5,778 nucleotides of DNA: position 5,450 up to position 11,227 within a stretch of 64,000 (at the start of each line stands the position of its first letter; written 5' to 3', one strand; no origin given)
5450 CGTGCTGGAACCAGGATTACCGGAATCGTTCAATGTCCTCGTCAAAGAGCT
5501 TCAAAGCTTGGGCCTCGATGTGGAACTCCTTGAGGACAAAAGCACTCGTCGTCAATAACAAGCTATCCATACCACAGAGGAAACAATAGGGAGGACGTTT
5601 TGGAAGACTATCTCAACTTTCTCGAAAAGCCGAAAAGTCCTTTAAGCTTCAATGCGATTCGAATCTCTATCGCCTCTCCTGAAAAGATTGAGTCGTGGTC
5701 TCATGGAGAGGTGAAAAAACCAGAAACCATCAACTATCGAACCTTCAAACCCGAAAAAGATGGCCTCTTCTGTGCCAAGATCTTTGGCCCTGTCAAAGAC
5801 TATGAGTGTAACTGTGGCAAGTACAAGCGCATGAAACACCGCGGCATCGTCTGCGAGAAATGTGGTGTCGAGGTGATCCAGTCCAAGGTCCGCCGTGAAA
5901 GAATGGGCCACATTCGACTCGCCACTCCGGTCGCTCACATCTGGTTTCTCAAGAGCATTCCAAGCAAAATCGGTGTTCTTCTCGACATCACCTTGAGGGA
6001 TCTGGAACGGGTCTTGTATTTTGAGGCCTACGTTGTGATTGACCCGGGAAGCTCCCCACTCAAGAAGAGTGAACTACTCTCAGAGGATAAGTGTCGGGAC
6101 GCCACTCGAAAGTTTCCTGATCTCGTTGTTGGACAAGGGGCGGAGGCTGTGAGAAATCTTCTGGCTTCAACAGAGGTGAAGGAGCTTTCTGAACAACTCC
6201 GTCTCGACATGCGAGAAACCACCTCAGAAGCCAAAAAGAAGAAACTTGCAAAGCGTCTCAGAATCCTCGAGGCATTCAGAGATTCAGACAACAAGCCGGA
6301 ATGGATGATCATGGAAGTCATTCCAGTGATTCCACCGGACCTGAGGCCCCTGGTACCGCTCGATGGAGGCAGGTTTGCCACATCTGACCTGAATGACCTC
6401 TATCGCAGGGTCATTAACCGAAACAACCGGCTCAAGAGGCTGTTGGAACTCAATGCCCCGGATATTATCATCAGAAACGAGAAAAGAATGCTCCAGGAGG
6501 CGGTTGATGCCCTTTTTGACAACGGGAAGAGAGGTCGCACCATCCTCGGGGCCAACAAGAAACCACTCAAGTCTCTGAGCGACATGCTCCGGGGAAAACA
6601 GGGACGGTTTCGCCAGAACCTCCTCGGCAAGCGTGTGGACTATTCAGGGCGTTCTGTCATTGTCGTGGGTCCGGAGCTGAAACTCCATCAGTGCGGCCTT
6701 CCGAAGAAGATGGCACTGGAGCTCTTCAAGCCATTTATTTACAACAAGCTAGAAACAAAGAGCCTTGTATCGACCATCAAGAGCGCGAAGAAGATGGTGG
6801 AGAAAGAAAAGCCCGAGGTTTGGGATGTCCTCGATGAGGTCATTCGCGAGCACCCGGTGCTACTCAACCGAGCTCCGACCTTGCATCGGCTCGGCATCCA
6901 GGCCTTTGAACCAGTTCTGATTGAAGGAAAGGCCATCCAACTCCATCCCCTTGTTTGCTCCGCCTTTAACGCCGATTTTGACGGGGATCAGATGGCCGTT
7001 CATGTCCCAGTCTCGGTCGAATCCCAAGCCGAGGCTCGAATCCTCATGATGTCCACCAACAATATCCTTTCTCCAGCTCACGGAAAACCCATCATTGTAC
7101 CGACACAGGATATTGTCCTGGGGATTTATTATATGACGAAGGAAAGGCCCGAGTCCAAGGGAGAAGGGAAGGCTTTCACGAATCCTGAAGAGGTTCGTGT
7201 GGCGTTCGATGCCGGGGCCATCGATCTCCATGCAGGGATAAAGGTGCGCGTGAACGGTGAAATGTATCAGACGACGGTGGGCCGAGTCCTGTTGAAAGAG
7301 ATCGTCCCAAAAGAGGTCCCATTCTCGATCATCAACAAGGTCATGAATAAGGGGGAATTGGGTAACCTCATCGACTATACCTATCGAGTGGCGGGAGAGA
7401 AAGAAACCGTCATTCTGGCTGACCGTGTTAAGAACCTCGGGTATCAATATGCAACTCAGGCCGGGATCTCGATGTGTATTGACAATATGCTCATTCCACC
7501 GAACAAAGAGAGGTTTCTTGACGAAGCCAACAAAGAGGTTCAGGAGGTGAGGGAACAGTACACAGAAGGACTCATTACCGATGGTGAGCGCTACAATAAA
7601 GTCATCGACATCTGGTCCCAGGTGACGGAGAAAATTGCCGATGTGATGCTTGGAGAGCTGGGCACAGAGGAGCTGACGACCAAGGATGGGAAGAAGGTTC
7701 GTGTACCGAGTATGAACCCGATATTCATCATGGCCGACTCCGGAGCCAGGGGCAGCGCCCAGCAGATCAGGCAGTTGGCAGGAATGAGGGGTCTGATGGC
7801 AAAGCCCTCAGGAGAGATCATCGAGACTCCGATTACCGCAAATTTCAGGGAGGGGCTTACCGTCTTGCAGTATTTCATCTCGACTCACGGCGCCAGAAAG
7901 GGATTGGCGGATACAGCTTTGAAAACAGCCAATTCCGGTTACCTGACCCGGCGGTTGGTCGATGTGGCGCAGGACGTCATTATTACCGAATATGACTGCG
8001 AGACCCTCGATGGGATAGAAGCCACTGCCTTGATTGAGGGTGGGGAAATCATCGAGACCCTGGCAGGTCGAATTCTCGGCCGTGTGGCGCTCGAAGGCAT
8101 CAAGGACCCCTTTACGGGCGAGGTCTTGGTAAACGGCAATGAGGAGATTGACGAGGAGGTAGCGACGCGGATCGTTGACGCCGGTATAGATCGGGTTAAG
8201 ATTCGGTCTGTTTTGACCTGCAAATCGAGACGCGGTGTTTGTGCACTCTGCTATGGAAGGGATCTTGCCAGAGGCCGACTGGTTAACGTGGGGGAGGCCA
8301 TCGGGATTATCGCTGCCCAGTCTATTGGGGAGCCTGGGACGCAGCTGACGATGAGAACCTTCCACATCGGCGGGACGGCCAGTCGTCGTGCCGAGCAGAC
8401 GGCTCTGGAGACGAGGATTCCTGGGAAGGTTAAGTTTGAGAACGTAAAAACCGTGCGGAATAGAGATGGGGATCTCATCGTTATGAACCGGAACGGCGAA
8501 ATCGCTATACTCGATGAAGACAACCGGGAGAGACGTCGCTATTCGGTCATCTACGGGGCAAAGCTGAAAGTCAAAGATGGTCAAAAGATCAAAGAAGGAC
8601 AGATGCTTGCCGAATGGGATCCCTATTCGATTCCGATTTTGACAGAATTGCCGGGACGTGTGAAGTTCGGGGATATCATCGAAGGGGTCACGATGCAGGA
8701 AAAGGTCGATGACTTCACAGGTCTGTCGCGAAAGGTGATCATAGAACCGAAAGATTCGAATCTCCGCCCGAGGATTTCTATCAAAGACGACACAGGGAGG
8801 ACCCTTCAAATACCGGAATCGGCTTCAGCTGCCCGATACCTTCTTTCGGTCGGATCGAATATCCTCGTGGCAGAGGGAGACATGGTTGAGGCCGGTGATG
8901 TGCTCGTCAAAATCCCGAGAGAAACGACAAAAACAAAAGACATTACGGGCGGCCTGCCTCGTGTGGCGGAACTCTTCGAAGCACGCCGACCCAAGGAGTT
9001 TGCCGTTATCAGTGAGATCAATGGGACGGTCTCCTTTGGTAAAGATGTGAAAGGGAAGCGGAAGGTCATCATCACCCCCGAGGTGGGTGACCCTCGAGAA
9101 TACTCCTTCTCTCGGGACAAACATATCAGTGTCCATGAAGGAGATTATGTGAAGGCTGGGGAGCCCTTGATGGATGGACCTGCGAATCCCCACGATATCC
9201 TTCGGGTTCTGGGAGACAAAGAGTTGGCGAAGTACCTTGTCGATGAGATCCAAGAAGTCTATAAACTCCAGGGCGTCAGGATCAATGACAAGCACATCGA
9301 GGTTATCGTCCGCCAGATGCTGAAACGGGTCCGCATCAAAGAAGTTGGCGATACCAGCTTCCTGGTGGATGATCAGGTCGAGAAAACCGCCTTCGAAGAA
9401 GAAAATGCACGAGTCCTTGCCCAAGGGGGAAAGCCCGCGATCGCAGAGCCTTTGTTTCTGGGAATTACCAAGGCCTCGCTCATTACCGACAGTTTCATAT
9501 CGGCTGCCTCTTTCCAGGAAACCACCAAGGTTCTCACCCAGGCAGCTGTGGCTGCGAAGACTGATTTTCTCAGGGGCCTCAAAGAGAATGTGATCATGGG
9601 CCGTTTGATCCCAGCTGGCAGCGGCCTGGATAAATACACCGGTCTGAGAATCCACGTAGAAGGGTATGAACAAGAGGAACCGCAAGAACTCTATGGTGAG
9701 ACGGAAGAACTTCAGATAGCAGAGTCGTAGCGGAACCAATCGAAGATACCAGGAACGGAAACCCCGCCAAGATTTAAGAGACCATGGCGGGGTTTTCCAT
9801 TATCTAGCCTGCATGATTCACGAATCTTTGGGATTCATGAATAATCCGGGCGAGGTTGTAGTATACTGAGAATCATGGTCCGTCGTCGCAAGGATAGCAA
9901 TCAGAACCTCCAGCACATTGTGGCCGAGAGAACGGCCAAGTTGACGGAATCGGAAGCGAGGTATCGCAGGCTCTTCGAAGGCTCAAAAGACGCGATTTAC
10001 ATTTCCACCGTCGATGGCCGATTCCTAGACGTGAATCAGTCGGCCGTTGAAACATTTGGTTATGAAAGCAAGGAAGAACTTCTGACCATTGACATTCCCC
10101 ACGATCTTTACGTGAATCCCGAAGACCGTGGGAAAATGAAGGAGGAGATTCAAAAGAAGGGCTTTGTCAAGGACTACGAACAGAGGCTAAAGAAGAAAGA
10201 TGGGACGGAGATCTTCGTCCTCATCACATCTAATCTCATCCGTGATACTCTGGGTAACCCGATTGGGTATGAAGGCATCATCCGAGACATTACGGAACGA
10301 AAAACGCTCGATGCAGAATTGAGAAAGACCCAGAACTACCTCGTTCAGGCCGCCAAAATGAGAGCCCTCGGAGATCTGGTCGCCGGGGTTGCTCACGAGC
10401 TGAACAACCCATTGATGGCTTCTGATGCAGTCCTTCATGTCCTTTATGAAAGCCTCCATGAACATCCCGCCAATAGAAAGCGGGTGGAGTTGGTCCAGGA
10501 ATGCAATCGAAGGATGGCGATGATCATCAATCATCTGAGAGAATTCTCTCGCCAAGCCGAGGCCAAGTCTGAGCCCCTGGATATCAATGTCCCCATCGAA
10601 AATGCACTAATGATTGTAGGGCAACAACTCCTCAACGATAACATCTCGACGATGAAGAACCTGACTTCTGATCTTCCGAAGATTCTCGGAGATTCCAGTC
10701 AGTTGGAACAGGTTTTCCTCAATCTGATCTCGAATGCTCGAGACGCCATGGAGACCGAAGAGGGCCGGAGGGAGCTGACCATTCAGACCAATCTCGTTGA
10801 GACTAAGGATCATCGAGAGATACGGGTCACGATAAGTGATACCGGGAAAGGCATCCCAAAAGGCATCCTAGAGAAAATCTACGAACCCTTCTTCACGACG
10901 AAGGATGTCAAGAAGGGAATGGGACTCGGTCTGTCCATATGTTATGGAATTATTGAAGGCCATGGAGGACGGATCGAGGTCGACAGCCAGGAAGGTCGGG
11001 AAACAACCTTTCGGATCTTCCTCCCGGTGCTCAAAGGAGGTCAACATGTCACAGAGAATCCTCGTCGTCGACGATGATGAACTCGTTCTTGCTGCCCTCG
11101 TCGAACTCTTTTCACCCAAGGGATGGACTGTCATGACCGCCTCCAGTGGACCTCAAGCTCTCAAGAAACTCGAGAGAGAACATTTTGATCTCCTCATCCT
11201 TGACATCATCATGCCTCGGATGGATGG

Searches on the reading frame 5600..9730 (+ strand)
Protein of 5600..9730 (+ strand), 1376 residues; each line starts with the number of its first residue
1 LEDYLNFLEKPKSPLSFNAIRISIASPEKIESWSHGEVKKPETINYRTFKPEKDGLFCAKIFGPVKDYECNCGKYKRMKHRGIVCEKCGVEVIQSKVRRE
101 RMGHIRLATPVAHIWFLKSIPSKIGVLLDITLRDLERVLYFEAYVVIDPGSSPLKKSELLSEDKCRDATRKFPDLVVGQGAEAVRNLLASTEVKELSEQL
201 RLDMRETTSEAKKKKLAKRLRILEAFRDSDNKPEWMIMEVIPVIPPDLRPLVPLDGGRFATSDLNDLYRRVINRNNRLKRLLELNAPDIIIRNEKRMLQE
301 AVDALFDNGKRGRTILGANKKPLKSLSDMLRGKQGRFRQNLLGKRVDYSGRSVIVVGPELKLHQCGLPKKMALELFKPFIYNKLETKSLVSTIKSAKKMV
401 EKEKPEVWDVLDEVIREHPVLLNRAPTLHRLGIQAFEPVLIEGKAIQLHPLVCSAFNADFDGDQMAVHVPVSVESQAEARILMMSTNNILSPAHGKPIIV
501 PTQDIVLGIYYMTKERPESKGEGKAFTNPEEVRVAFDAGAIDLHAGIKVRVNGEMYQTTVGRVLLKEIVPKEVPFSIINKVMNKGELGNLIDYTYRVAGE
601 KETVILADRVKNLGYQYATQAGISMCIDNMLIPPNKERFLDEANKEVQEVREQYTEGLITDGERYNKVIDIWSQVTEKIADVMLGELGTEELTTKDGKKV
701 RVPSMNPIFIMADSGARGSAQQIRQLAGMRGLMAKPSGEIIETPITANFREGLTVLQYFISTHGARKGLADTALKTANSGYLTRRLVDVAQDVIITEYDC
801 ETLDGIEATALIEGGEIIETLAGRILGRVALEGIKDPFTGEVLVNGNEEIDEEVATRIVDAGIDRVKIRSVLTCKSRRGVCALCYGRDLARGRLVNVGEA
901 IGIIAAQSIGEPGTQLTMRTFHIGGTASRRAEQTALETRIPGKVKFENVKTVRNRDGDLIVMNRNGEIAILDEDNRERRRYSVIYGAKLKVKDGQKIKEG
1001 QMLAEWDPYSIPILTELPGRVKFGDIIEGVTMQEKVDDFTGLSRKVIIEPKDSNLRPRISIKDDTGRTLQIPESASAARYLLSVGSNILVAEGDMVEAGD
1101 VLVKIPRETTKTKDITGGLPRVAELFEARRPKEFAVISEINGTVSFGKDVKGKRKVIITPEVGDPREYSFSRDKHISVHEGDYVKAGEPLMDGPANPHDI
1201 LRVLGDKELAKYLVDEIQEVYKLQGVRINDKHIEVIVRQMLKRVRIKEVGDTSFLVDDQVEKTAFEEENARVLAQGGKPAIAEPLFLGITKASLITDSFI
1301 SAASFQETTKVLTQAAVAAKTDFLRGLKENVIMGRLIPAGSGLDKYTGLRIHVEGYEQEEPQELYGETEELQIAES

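Call 77: search_protein_families(library=pfam, proteins=[window:5600-9730:+], max_evalue=0.00001)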
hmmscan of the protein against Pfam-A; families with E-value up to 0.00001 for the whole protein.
window:5600-9730:+ (1376 aa): 9 families
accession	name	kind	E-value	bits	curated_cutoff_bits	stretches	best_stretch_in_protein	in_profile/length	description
PF04997.17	RNA_pol_Rpb1_1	-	1.2e-86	291.3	39.7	1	16-341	3-312/312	RNA polymerase Rpb1, domain 1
PF04998.22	RNA_pol_Rpb1_5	-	5.8e-75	252.6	28.5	1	752-1293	1-263/267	RNA polymerase Rpb1, domain 5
PF00623.25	RNA_pol_Rpb1_2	-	2.5e-39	135.6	25.3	2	393-484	74-165/166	RNA polymerase Rpb1, domain 2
PF04983.23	RNA_pol_Rpb1_3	-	3.6e-33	115.2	28.9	1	488-630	1-162/162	RNA polymerase Rpb1, domain 3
PF05000.22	RNA_pol_Rpb1_4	-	3.6e-19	69.1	24.8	1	659-750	1-107/107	RNA polymerase Rpb1, domain 4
PF13533.13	Biotin_lipoyl_2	-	3.4e-10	39.9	29.8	0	1087-1104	13-30/32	Biotin-lipoyl like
PF21668.3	RPOC_hybrid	-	2.1e-06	27.9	27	0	1075-1104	39-68/102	DNA-directed RNA polymerase subunit beta', hybrid domain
PF00364.28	Biotin_lipoyl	-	2.7e-06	27.5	22.1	0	1087-1105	55-73/73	Biotin-requiring enzyme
PF01551.29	Peptidase_M23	-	6.2e-06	26.8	28.7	0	1135-1190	15-69/96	Peptidase family M23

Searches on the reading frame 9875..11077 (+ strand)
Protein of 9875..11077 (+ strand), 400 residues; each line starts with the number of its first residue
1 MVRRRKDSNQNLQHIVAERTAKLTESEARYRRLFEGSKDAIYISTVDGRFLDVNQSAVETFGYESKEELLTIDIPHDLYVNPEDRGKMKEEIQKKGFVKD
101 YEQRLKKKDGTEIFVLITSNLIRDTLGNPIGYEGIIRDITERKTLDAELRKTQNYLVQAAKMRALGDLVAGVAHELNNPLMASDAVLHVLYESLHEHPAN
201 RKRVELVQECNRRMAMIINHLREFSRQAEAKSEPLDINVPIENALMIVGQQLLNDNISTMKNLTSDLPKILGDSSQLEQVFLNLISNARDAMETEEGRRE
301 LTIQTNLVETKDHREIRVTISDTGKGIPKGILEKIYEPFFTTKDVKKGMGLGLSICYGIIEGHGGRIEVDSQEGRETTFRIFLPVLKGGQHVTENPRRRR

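Call 27: search_protein_families(library=pfam, proteins=[window:9875-11077:+], max_evalue=0.00001)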
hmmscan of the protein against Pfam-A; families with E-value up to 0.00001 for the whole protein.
window:9875-11077:+ (400 aa): 6 families
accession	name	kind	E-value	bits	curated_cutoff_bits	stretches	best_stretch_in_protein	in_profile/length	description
PF02518.31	HATPase_c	-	1.1e-26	93.9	26.4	1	272-385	1-109/111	Histidine kinase-, DNA gyrase B-, and HSP90-like ATPase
PF13426.13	PAS_9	-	2.8e-13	50.5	27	1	39-141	2-103/103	PAS domain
PF00989.32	PAS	-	3e-13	50.2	22.6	1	29-139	2-113/113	PAS fold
PF00512.31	HisKA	-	1.3e-09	38.4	26.9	1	165-227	2-63/66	His Kinase A (phospho-acceptor) domain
PF13188.13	PAS_8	-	4.2e-09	36.4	21.8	1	28-82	1-55/65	PAS domain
PF08447.18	PAS_3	-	1.3e-08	35.5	25.6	1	51-136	2-89/89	PAS fold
